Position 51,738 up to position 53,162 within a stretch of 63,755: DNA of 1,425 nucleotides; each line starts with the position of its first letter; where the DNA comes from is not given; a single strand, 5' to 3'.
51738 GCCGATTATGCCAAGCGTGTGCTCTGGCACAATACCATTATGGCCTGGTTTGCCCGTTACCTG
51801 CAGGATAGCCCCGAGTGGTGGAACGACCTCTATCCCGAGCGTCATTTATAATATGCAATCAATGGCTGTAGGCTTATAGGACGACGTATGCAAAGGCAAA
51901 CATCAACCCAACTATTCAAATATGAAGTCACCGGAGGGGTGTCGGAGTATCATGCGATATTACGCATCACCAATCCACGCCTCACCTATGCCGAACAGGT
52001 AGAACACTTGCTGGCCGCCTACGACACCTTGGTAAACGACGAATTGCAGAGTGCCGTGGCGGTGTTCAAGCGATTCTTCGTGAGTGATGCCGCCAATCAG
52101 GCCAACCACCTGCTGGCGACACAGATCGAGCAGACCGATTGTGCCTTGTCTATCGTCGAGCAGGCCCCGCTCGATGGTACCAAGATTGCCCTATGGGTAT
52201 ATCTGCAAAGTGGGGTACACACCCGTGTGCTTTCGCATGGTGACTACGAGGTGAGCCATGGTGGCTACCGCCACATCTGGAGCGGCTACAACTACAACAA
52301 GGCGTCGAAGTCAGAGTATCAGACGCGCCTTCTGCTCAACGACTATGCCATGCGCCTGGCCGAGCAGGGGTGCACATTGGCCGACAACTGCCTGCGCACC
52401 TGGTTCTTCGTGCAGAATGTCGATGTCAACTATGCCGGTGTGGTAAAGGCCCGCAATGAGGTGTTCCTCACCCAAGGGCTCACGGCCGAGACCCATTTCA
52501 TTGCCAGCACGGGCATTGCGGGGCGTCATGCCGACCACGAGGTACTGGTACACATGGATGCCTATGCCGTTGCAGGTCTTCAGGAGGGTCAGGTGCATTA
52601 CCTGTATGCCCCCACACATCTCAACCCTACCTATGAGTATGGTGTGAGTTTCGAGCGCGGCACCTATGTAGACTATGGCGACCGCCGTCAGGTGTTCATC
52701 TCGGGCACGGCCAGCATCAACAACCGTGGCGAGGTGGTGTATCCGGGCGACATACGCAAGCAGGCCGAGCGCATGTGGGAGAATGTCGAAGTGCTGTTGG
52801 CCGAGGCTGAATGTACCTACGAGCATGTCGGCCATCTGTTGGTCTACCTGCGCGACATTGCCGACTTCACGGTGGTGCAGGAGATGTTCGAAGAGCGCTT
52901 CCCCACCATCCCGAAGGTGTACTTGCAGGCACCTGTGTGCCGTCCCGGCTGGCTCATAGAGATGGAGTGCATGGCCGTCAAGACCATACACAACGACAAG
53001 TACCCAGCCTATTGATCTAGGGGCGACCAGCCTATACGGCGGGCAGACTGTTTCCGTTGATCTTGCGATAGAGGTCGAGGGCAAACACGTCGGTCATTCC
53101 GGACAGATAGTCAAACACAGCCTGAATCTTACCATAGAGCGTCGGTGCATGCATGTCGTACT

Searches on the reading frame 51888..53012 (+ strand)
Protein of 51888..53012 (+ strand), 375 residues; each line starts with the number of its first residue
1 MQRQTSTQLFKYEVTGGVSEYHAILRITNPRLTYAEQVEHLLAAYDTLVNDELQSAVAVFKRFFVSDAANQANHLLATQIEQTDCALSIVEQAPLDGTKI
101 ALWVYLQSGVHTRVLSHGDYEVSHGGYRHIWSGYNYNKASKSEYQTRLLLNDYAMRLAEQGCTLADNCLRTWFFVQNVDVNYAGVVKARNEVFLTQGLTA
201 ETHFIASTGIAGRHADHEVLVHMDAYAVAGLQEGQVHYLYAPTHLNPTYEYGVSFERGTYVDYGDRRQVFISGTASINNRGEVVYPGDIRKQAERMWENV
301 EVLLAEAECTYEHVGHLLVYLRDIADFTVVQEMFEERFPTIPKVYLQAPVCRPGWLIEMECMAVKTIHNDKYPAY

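Call 70: list_cluster_members(proteins=[window:51888-53012:+, window:55789-56007:+, window:57967-58305:+, window:56171-57814:+, window:60689-62131:+, window:58331-60127:+, window:60117-60638:+])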
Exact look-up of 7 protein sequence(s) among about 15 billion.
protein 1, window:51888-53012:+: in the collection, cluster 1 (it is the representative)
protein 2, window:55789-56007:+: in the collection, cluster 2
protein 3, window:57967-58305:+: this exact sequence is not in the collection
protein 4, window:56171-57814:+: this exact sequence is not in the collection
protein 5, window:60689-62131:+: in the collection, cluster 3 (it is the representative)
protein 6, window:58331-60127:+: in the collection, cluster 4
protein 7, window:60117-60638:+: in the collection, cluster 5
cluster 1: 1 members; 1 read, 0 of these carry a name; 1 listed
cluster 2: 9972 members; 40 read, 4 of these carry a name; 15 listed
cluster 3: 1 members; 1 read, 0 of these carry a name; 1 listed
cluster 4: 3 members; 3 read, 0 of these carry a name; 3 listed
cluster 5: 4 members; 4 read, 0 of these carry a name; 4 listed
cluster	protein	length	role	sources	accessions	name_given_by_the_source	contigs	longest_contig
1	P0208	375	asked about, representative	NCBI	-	-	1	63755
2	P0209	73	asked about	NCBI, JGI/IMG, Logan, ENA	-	-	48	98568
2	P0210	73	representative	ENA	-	-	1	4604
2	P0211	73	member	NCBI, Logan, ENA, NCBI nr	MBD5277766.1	MAG: DUF2795 domain-containing protein [Bacteroides sp.] | DUF2795 domain-containing protein [Bacteroides sp.]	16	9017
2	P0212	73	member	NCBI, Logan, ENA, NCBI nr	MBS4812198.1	MAG: DUF2795 domain-containing protein [Bacteroides sp.] | DUF2795 domain-containing protein [Bacteroides sp.]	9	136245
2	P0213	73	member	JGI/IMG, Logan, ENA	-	hypothetical protein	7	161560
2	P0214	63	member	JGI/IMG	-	hypothetical protein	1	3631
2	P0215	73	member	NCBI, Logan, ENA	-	-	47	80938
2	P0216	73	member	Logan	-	-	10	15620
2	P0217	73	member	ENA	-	-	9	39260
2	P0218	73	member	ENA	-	-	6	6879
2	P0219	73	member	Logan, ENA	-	-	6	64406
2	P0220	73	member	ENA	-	-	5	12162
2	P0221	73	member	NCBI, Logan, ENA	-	-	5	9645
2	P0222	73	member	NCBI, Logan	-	-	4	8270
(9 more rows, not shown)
